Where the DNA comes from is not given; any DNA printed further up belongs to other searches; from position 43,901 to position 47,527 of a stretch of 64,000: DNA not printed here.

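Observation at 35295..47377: Split and expanded SOS mutasome locus: imuA-imuB-orf80 | ftsH | sbcD/sbcC-like | dnaE2, all co-directional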

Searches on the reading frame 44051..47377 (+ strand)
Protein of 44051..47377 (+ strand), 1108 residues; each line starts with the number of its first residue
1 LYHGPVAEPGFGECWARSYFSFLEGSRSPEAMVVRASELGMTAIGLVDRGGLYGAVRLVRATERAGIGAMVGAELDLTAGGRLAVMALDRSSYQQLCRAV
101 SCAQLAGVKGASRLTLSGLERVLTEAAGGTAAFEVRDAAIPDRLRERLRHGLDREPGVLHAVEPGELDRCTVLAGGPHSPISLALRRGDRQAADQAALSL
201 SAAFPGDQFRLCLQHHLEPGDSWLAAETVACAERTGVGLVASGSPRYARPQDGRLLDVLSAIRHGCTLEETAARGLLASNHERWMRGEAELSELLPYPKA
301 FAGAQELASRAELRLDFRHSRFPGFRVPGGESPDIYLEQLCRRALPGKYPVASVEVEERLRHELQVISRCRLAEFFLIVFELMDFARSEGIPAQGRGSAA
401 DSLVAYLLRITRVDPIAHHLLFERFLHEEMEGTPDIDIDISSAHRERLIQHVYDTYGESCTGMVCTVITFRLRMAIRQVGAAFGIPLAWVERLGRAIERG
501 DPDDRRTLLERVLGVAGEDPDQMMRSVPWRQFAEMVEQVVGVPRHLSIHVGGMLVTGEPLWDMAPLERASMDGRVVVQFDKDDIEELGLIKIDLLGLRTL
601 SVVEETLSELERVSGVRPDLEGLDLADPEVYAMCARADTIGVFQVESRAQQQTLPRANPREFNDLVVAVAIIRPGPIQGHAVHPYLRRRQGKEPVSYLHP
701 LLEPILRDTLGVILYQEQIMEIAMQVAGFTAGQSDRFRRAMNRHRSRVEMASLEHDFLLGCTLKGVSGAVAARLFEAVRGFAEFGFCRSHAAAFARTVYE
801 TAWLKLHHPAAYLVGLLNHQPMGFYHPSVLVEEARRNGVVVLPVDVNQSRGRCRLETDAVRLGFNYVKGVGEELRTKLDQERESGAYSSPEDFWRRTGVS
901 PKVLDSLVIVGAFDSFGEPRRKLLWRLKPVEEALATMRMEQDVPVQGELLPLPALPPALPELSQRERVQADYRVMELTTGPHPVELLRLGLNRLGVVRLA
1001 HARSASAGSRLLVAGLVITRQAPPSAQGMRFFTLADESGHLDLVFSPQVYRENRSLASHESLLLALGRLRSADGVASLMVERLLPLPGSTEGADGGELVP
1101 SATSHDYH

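Call 3: search_protein_families(library=pfam, proteins=[window:44051-47377:+])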
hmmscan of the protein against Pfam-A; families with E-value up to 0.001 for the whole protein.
window:44051-47377:+ (1108 aa): 5 families
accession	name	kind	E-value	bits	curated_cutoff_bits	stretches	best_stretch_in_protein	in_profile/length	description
PF07733.18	DNA_pol3_alpha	-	1e-70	238.8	23.9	1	336-596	2-260/260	Bacterial DNA polymerase III alpha NTPase domain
PF17657.6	DNA_pol3_finger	-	4.2e-52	176.3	22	1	599-761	1-162/166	Bacterial DNA polymerase III alpha subunit finger domain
PF14579.12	HHH_6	-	1.9e-22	79.7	25.6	1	838-923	1-90/90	Helix-hairpin-helix motif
PF02811.25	PHP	-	9.3e-16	59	26.4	1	17-119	5-111/164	PHP domain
PF01336.31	tRNA_anti-codon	-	2.7e-06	27.7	27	1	1013-1085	3-74/75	OB-fold nucleic acid binding domain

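Call 4: search_protein_families(library=ncbifam, proteins=[window:44051-47377:+])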
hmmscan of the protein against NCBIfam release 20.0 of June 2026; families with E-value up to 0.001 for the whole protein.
window:44051-47377:+ (1108 aa): 13 families
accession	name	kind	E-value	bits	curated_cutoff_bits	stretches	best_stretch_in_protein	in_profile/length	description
NF004225.0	PRK05672.1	subfamily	6.2e-295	981.3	939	1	9-1087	4-1033/1047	error-prone DNA polymerase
NF004226.0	PRK05673.1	equivalog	6.1e-203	676.8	1002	2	172-1086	135-1062/1146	DNA polymerase III subunit alpha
NF005298.0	PRK06826.1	equivalog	1.1e-185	619.5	1260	2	181-1086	144-1072/1151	DNA polymerase III subunit alpha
TIGR00594.1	polc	superfamily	6.3e-183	610.5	434.35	2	173-1045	131-1021/1022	DNA polymerase III subunit alpha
NF005377.0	PRK06920.1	equivalog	1.8e-152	509.5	1806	2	173-1086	123-1023/1108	DNA polymerase III subunit alpha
NF005582.0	PRK07279.1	equivalog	3.4e-132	442.5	1279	2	246-1082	157-960/1033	DNA polymerase III subunit alpha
NF005617.0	PRK07374.1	equivalog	3.8e-132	442.4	1653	2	181-955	146-933/1170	DNA polymerase III subunit alpha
NF005516.0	PRK07135.1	equivalog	1.1e-116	391.3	1084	1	325-937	220-832/974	DNA polymerase III DnaE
NF004550.0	PRK05898.1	equivalog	9.3e-112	374.9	1182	1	240-928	138-821/971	DNA polymerase III subunit alpha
NF007079.0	PRK09532.1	equivalog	9e-98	328.5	1525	2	185-787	148-777/876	DNA polymerase III subunit alpha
NF001688.0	PRK00448.1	equivalog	1.6e-20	72.4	873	2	831-918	1349-1437/1445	PolC-type DNA polymerase III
TIGR01405.1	polC_Gram_pos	equivalog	6.5e-20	70.5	1043.45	1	831-918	1116-1204/1211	DNA polymerase III subunit alpha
NF005616.0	PRK07373.1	equivalog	1.2e-16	60.3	646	1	785-1083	37-357/449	DNA polymerase III subunit alpha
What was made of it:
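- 44066..47377 (+): dnaE2: error-prone C-family DNA polymerase (1103 aa). NF004225, 981 bits against a cut-off of 939; PHP, DNA_pol3_alpha, finger, HHH_6 and OB domains (calls 3, 4).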
